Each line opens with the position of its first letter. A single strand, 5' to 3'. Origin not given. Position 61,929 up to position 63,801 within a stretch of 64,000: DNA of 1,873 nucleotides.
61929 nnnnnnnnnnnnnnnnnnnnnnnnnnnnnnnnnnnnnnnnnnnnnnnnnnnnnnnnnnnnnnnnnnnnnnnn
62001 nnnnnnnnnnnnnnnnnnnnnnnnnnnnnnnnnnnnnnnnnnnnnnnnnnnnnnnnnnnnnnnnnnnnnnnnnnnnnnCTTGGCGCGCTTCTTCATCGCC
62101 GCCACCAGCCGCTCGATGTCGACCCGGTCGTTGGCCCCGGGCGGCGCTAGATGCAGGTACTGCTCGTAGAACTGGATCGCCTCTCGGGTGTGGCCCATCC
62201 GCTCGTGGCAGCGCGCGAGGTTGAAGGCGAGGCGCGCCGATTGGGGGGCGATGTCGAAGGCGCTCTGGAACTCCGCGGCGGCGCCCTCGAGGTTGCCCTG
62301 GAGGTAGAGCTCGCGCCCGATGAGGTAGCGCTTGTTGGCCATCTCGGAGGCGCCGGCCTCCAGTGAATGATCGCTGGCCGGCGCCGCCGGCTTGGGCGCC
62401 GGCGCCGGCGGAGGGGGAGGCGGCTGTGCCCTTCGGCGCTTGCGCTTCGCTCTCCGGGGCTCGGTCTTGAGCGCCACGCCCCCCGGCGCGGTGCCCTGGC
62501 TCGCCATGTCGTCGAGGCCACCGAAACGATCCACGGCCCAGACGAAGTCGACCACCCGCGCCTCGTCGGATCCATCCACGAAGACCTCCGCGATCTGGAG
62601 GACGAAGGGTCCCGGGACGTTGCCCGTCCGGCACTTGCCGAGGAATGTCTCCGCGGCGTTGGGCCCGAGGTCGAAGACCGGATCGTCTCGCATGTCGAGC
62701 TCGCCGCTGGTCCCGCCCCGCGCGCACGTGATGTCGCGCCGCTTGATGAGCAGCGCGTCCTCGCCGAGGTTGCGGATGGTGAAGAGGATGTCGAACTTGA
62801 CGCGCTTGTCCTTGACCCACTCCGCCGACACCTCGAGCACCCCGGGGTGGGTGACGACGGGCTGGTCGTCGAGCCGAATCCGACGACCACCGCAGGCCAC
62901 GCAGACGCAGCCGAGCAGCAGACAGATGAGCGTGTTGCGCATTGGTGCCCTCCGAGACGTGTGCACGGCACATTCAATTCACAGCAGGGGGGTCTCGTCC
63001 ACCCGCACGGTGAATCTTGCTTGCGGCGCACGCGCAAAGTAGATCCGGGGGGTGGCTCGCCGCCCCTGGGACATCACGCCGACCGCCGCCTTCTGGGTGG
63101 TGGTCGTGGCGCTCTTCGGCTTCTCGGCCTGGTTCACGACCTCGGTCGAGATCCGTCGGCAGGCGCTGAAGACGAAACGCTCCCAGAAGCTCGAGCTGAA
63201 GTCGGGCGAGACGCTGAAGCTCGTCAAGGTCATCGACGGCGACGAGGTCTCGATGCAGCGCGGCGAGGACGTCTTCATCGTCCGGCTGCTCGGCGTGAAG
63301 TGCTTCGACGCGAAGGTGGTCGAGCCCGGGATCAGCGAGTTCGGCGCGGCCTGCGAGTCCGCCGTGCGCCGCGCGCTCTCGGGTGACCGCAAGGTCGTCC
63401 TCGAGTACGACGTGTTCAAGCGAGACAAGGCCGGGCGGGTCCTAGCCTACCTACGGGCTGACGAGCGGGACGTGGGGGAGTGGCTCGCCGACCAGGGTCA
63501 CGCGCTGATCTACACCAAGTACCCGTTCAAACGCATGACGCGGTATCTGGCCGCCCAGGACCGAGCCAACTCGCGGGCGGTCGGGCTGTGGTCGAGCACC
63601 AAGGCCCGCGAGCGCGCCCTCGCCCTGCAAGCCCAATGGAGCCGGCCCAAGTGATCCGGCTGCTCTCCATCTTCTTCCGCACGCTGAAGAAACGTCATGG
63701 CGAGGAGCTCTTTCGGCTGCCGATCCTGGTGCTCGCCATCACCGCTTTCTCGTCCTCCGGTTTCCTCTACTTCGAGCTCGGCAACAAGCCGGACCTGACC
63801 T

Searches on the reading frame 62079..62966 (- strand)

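Call 92: search_protein_families(library=pfam, proteins=[window:62079-62966:-], max_evalue=0.00001)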
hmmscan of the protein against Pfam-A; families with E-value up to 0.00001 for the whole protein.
window:62079-62966:- (296 aa): 6 families
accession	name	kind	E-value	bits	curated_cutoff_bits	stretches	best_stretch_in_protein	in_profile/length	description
PF07719.23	TPR_2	-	6.6e-09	35.7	27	0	244-275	1-32/34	Tetratricopeptide repeat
PF14559.12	TPR_19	-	6.8e-09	36.4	25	1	221-275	2-56/68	Tetratricopeptide repeat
PF13181.12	TPR_8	-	1.3e-06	28.5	25.7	0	244-275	1-32/34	Tetratricopeptide repeat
PF13432.12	TPR_16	-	1.6e-06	28.9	32.7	1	214-277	1-64/65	Tetratricopeptide repeat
PF13424.12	TPR_12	-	3.3e-06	27.6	30.1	1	210-271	3-72/77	Tetratricopeptide repeat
PF13371.12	TPR_9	-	4.6e-06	27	35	0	239-289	24-70/73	Tetratricopeptide repeat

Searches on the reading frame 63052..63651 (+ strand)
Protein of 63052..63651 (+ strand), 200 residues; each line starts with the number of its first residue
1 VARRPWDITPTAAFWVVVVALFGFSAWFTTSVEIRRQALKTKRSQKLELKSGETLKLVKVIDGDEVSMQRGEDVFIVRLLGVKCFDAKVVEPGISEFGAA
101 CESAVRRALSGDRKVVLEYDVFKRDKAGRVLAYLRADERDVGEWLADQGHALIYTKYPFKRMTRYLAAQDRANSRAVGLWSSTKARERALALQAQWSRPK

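Call 92: search_protein_families(library=pfam, proteins=[window:63052-63651:+], max_evalue=0.00001)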
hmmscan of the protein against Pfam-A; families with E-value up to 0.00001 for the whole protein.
window:63052-63651:+ (200 aa): 1 family
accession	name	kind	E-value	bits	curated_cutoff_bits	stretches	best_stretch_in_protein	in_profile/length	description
PF00565.23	SNase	-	2.5e-13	50.8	21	1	77-182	2-107/107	Staphylococcal nuclease homologue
